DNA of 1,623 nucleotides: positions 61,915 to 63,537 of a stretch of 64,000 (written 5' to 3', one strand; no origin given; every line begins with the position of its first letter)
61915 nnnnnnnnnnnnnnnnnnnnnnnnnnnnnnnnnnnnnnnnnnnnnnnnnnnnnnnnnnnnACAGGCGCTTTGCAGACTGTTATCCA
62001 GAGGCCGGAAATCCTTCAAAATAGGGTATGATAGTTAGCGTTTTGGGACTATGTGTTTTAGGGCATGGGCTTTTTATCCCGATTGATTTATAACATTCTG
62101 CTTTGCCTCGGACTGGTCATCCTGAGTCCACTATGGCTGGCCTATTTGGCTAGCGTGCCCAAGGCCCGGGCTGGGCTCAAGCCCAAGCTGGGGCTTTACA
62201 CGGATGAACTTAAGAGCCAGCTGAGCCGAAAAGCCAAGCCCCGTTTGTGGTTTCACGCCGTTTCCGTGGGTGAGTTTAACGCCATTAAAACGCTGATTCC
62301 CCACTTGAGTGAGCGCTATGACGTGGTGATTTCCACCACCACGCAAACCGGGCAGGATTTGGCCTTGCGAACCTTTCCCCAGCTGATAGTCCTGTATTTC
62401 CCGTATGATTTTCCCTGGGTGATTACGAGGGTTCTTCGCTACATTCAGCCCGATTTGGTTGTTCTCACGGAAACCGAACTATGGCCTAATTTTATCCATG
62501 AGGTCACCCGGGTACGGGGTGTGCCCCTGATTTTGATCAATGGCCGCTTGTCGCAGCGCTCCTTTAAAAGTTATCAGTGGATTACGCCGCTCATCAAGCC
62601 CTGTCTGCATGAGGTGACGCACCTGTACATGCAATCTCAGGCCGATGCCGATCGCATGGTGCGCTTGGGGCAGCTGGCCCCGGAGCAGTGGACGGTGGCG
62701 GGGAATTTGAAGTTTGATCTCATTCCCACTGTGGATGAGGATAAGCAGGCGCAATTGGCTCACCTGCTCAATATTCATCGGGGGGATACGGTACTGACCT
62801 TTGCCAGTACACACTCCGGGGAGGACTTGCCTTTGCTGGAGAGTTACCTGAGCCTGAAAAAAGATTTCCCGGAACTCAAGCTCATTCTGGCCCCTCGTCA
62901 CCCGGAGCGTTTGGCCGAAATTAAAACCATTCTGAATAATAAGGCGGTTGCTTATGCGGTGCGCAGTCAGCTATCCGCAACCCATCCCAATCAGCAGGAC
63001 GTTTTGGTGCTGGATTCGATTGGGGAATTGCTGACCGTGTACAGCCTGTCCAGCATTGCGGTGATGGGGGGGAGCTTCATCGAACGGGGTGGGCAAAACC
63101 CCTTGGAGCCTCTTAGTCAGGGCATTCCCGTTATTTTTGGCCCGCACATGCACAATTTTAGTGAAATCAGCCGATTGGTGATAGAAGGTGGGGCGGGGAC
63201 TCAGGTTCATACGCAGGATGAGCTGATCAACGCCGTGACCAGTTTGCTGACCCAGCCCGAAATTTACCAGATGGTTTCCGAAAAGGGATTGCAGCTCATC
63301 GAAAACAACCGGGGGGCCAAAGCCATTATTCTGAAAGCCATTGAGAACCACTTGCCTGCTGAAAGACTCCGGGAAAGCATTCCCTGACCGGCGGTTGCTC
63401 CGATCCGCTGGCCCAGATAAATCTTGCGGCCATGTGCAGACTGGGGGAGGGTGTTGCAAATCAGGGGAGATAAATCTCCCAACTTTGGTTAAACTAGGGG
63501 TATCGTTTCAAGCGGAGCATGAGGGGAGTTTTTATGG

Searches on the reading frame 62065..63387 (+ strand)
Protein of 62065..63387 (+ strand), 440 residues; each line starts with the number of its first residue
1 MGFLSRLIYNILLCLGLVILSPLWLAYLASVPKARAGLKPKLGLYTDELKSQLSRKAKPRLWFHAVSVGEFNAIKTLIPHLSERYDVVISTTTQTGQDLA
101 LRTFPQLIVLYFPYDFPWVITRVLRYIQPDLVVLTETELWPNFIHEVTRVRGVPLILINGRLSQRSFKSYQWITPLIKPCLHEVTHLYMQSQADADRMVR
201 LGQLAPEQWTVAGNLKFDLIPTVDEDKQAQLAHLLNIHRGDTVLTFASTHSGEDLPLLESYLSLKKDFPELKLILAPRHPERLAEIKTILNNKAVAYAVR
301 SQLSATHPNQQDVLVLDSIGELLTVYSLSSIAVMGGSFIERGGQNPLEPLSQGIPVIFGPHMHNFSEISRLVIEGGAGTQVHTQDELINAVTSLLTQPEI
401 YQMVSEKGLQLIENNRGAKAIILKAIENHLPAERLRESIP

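Call 31: search_protein_families(library=pfam, proteins=[window:62065-63387:+], max_evalue=0.0001)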
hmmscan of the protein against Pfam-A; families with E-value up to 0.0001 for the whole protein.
window:62065-63387:+ (440 aa): 2 families
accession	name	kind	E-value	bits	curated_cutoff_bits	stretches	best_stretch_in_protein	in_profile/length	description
PF04413.22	Glycos_transf_N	-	9.6e-56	188.6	23.9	1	41-218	6-178/179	3-Deoxy-D-manno-octulosonic-acid transferase (kdotransferase)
PF00534.26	Glycos_transf_1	-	2.1e-05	24.6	26.4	1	302-408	64-169/172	Glycosyl transferases group 1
